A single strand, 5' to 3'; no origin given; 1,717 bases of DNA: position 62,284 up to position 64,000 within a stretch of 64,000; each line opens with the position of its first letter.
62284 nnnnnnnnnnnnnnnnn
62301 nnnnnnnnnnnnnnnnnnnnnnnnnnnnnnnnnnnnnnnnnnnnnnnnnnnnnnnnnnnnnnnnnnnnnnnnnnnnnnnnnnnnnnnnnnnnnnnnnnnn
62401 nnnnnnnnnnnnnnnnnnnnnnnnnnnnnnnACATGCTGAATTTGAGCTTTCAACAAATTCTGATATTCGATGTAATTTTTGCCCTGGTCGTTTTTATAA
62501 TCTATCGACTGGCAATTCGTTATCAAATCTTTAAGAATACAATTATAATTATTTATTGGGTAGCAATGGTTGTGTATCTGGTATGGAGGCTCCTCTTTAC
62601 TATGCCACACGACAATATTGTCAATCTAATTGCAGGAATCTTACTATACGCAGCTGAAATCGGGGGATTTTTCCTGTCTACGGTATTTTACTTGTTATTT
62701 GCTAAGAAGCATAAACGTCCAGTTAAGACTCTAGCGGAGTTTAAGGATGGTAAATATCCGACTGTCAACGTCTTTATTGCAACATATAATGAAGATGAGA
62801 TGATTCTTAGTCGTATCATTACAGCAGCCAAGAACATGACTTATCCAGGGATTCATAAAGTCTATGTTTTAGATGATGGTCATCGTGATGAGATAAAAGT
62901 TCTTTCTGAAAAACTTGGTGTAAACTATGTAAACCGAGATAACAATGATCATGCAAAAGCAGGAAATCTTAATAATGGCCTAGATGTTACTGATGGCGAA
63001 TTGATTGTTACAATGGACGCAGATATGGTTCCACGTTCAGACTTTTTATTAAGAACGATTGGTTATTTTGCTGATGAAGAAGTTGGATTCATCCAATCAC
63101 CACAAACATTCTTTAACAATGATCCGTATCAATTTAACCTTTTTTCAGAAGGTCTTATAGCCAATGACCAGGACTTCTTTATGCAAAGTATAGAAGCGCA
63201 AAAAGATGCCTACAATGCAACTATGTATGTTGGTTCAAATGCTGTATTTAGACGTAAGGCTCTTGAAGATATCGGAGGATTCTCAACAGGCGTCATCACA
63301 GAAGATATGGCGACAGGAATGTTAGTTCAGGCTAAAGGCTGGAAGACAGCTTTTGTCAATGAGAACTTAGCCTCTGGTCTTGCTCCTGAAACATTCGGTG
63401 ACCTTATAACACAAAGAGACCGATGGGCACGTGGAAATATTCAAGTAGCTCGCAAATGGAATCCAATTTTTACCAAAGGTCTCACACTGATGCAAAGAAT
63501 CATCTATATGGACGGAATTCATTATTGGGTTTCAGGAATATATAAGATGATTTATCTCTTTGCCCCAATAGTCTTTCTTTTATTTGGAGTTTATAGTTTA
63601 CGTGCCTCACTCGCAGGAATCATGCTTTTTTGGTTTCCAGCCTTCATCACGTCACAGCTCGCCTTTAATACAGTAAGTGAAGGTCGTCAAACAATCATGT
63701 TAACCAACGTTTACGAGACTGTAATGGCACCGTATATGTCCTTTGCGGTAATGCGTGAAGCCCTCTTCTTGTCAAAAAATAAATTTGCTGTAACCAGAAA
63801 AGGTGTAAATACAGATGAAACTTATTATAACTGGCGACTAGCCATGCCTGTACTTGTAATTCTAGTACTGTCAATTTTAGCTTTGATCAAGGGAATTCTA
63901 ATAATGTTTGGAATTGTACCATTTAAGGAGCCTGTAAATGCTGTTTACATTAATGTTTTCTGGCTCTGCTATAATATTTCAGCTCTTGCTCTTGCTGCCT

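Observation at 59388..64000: c-di-GMP module fused to a cellulose-synthase-like EPS operon (EAL, TM-GGDEF, GH8, BcsA-like GT2)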

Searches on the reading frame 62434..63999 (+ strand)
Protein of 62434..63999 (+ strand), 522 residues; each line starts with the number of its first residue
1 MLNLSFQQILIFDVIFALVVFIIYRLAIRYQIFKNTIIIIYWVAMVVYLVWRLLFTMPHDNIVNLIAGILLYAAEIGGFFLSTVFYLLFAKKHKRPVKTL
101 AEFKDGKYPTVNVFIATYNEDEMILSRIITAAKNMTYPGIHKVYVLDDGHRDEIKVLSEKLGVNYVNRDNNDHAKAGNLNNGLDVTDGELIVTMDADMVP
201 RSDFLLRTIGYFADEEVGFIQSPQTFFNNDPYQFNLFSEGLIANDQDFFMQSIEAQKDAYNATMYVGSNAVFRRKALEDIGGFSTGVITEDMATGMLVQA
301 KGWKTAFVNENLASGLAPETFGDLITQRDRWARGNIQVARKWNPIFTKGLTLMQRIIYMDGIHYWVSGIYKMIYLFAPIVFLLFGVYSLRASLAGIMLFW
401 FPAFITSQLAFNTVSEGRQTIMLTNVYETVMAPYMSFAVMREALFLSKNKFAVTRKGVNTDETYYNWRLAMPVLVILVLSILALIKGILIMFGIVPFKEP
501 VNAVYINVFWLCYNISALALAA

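Call 5: search_protein_families(library=pfam, proteins=[window:62434-63999:+], max_evalue=0.01)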
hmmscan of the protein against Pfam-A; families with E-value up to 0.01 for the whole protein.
window:62434-63999:+ (522 aa): 6 families
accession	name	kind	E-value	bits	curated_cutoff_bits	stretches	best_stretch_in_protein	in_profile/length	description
PF13632.12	Glyco_trans_2_3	-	2.8e-29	102.8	27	1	191-401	2-195/198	Glycosyl transferase family group 2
PF13641.12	Glyco_tranf_2_3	-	9.3e-24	85.1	27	1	109-334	1-230/230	Glycosyltransferase like family 2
PF00535.33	Glycos_transf_2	-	5.2e-23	82.3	23.3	1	113-281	2-168/168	Glycosyl transferase family 2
PF13506.12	Glyco_transf_21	-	6.8e-15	55.4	21.7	1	174-333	17-174/174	Glycosyl transferase family 21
PF03552.20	Cellulose_synt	-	3.6e-13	49.4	24.7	1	282-405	416-544/722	Cellulose synthase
PF10111.15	Glyco_tranf_2_2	-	0.0016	18.5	27.3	1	114-284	3-182/276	Glycosyltransferase like family 2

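Call 6: search_protein_families(library=ncbifam, proteins=[window:62434-63999:+], max_evalue=0.01)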
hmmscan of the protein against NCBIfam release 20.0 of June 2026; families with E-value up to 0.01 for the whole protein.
window:62434-63999:+ (522 aa): 18 families
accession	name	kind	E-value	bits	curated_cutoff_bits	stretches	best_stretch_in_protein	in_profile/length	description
TIGR03030.1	CelA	equivalog_domain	3.3e-132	441.9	699.1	1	5-520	30-558/714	UDP-forming cellulose synthase catalytic subunit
NF008558.0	PRK11498.1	equivalog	2.9e-104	349.7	992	1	10-519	177-683/872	UDP-forming cellulose synthase catalytic subunit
TIGR03937.1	PgaC_IcaA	equivalog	3.9e-24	85.3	422.3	2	267-440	202-370/407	poly-beta-1,6-N-acetyl-D-glucosamine synthase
TIGR03111.1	glyc2_xrt_Gpos1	hypoth_equivalog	1.6e-14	53.6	363.95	1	85-413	30-364/439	TIGR03111 family XrtG-associated glycosyltransferase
TIGR04242.1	nodulat_NodC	equivalog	3e-14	52.8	550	1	86-334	25-283/395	chitooligosaccharide synthase NodC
NF041875.1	EPS_EpsD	equivalog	2.7e-13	50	370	1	111-341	1-233/325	exopolysaccharide biosynthesis glycosyltransferase EpsD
TIGR03965.1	mycofact_glyco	equivalog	2e-12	46.8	280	1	107-341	72-306/467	mycofactocin biosynthesis glycosyltransferase MftF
TIGR03472.1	HpnI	equivalog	2e-11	43.4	310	1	173-335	112-272/373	bacteriohopanetetrol glucosamine biosynthesis glycosyltransferase HpnI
NF053846.1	glyco_with_XrtP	equivalog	1.6e-10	40.2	520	1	189-388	135-350/440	XrtP-associated glycosyltransferase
NF003958.0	PRK05454.2-1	equivalog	1.9e-09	36.2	419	1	28-376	38-397/704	glucans biosynthesis glucosyltransferase MdoH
NF003962.0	PRK05454.2-5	equivalog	3.1e-09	36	328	1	29-370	58-420/641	glucans biosynthesis glucosyltransferase MdoH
NF003957.0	PRK05454.1-4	equivalog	1.3e-08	33.7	1131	1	161-377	209-433/645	glucans biosynthesis glucosyltransferase MdoH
NF003956.0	PRK05454.1-3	equivalog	1.8e-07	29.7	864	1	154-383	183-431/718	glucans biosynthesis glucosyltransferase MdoH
NF010496.0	PRK13915.1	equivalog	4.6e-07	29.2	262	1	92-220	16-151/307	glucosyl-3-phosphoglycerate synthase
TIGR04283.1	glyco_like_mftF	equivalog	2.9e-06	27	182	1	113-307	3-177/221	TIGR04283 family arsenosugar biosynthesis glycosyltransferase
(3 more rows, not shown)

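Call 10: find_related_loci(query=window:62434-63999:+, collection=genome_contigs, flank=10000)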
Query window:62434-63999:+ (522 aa) in genome_contigs; peptide patterns used: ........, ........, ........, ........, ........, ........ (x = any residue, [..] = any of these).
32 stretches matched a pattern; 18 encode a relative of the query (tblastn E <= 1e-3); 18 distinct loci.
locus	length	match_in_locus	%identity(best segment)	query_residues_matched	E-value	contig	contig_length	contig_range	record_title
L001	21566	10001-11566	96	1-522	0e+0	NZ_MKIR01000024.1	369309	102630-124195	Floricoccus tropicus strain DF1 DF1_Contig7, whole genome shotgun sequence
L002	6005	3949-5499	65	7-522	0e+0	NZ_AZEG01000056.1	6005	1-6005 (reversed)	Liquorilactobacillus uvarum DSM 19971 Scaffold56, whole genome shotgun sequence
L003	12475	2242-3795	59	5-521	0e+0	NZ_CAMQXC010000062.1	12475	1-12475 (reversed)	MAG: uncultured Cetobacterium sp. isolate ERR1868832_bin.1_metaWRAP_v1.3_MAG ERZ12302783.120, whole genome shotgun seque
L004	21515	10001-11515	59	18-521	0e+0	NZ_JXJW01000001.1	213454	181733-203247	Pseudolactococcus piscium strain DSM 6634 Scaffold1, whole genome shotgun sequence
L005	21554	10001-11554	49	1-520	2e-174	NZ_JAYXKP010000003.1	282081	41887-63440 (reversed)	Marinilactibacillus sp. XAAS-LB27 Scaffold3, whole genome shotgun sequence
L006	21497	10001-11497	50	22-521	2e-173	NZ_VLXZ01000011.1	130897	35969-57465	Alkalicoccobacillus porphyridii strain P16 NODE_11_length_130897_cov_374.934819, whole genome shotgun sequence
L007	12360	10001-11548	50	3-520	2e-172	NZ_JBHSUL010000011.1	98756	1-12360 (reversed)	Marinilactibacillus sp. GCM10026970 strain LNNU 2104 GCM70026970_23, whole genome shotgun sequence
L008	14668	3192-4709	50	14-520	2e-172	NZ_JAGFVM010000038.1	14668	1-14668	Marinilactibacillus kalidii strain M4U5P12 307, whole genome shotgun sequence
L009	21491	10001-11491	50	24-521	2e-171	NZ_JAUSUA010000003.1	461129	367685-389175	Alkalicoccobacillus murimartini strain DSM 19154 Ga0480533_03, whole genome shotgun sequence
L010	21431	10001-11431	52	38-515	9e-171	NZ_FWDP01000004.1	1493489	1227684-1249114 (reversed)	Marinilactibacillus piezotolerans strain Marseille-P2378, whole genome shotgun sequence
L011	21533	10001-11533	51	10-521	4e-170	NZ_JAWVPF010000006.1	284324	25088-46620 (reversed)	Terribacillus saccharophilus strain TATVAM-FAB29 34_S19_contig_6, whole genome shotgun sequence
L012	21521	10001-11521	50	14-521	2e-169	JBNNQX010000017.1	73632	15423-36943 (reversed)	Alkalihalobacillus sp. NPDC127517 NPDC127517_64_F12.ctg-0017, whole genome shotgun sequence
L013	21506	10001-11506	51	17-521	3e-169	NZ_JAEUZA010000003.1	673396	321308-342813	Alkalicoccobacillus gibsonii strain KCCM 41407 NODE_3_length_673396_cov_318.660702, whole genome shotgun sequence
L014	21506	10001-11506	52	19-521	1e-167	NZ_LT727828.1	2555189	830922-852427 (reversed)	Terribacillus halophilus strain T-h1, whole genome shotgun sequence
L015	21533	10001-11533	51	10-521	5e-167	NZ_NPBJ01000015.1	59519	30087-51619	Terribacillus saccharophilus strain 7517-1 contig00015, whole genome shotgun sequence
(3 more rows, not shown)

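Call 13: search_protein_families(library=pfam, proteins=[L001:9995-12010:+, L001:12207-12998:+, L001:13034-13816:+, L001:13879-14877:-, L001:14867-15739:-, L001:16156-17442:+, L001:6056-6790:+, L001:3965-5194:+, L001:1855-3750:+, L001:150-1850:+], max_evalue=0.01)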
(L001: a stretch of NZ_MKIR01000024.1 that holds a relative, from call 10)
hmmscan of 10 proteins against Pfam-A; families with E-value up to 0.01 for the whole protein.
L001:9995-12010:+ (672 aa): 6 families
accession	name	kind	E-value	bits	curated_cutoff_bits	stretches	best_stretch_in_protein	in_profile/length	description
PF13632.12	Glyco_trans_2_3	-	1.2e-28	100.7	27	1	193-403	2-195/198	Glycosyl transferase family group 2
PF13641.12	Glyco_tranf_2_3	-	2.1e-24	87.2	27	1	111-336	1-230/230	Glycosyltransferase like family 2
PF00535.33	Glycos_transf_2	-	5.6e-23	82.1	23.3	1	115-283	2-168/168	Glycosyl transferase family 2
PF13506.12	Glyco_transf_21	-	7.8e-15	55.2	21.7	1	176-335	17-174/174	Glycosyl transferase family 21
PF03552.20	Cellulose_synt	-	5.4e-14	52.1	24.7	1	284-403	416-540/722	Cellulose synthase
PF10111.15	Glyco_tranf_2_2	-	0.0028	17.6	27.3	1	116-286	3-182/276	Glycosyltransferase like family 2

L001:12207-12998:+ (264 aa): 1 family
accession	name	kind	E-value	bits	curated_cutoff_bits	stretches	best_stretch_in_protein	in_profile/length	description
PF05257.22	CHAP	-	2.6e-06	28.2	26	1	40-129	9-81/81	CHAP domain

L001:13034-13816:+ (261 aa): 1 family
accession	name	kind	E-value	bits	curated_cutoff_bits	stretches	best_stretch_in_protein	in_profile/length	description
PF01832.25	Glucosaminidase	-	3.8e-11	44.2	30.2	1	28-145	4-111/123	Mannosyl-glycoprotein endo-beta-N-acetylglucosaminidase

L001:13879-14877:- (332 aa): 4 families
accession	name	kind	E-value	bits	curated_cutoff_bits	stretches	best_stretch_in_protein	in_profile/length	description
PF01207.24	Dus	-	1.6e-95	320.2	20.4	1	23-319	2-298/311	Dihydrouridine synthase (Dus)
PF00977.27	His_biosynth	-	7.7e-05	22.7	23.6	1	191-247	60-115/228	Histidine biosynthesis protein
PF00724.26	Oxidored_FMN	-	0.0002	21.2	27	0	9-31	5-27/342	NADH:flavin oxidoreductase / NADH oxidase family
PF04131.20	NanE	-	0.0056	16.3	27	0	177-236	119-175/192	Putative N-acetylmannosamine-6-phosphate epimerase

L001:14867-15739:- (290 aa): 1 family
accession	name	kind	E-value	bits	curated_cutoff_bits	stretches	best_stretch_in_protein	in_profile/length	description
PF01430.24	HSP33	-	1.4e-92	310.4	21.4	1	1-278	1-273/273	Hsp33 protein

L001:16156-17442:+ (429 aa): 1 family
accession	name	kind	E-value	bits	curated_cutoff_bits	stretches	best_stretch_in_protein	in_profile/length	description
PF00709.27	Adenylsucc_synt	-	1.2e-190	634.1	27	1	5-420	1-415/416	Adenylosuccinate synthetase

L001:6056-6790:+ (245 aa): 12 families
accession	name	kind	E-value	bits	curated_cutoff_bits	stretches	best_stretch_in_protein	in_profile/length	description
PF01381.28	HTH_3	-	1.9e-16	60.2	23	1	7-60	1-54/55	Helix-turn-helix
PF12844.13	HTH_19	-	3.9e-11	43.1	30.2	1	4-63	1-60/64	Helix-turn-helix domain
PF13560.12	HTH_31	-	1e-10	42.2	27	1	3-55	2-55/64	Helix-turn-helix domain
PF07022.19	Phage_CI_repr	-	5.5e-07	30.3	22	1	17-67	14-63/65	Bacteriophage CI repressor helix-turn-helix domain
PF04545.22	Sigma70_r4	-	1.8e-05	24.6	24.1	1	10-34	15-39/50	Sigma-70, region 4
PF13443.12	HTH_26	-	0.00069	20.3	22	1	6-63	1-59/63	Cro/C1-type HTH DNA-binding domain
PF20432.4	Xre-like-HTH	-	0.0018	19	25.8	1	7-33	15-41/63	Antitoxin Xre-like helix-turn-helix domain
PF13384.12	HTH_23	-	0.0026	18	24.6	1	10-35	13-37/50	Homeodomain-like domain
PF13936.12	HTH_38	-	0.0026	17.9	27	0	6-33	12-38/44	Helix-turn-helix domain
PF08279.18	HTH_11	-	0.0027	18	25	1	7-32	6-32/55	HTH domain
PF13518.12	HTH_28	-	0.0063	17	25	0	14-35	11-32/52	Helix-turn-helix domain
PF13744.12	HTH_37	-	0.0091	16.2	27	0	5-35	21-51/80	Helix-turn-helix domain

L001:3965-5194:+ (410 aa): 1 family
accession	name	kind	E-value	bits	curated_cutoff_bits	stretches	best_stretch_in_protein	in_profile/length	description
PF07690.21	MFS_1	-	1.3e-15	57.6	33.4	1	17-368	6-345/347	Major Facilitator Superfamily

L001:1855-3750:+ (632 aa): 3 families
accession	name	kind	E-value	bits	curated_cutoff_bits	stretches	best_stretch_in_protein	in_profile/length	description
PF00358.26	PTS_EIIA_1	-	1.2e-46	157.9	27.2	1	490-612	2-124/127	phosphoenolpyruvate-dependent sugar phosphotransferase system, EIIA 1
PF02378.23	PTS_EIIC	-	1.4e-29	103.6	30.7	1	110-388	2-306/319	Phosphotransferase system, EIIC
PF00367.25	PTS_EIIB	-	1.5e-12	47.1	27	1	13-43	3-34/34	phosphotransferase system, EIIB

L001:150-1850:+ (567 aa): 5 families
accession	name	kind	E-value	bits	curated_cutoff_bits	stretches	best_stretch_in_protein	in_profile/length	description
PF00128.31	Alpha-amylase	-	2.4e-135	452.7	22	1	22-487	1-441/446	Alpha amylase, catalytic domain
PF16657.11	Malt_amylase_C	-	1.8e-05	25.2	27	1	495-560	1-73/75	Maltogenic Amylase, C-terminal domain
PF11941.14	DUF3459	-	0.00013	22.7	22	1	475-561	1-88/90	Domain of unknown function (DUF3459)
PF14701.12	hDGE_amylase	-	0.00019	21.1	27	1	36-122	18-112/439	Glycogen debranching enzyme, glucanotransferase domain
PF23915.1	SusG_C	-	0.00062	20.5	27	1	506-560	1-60/62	Alpha-amylase SusG C-terminal domain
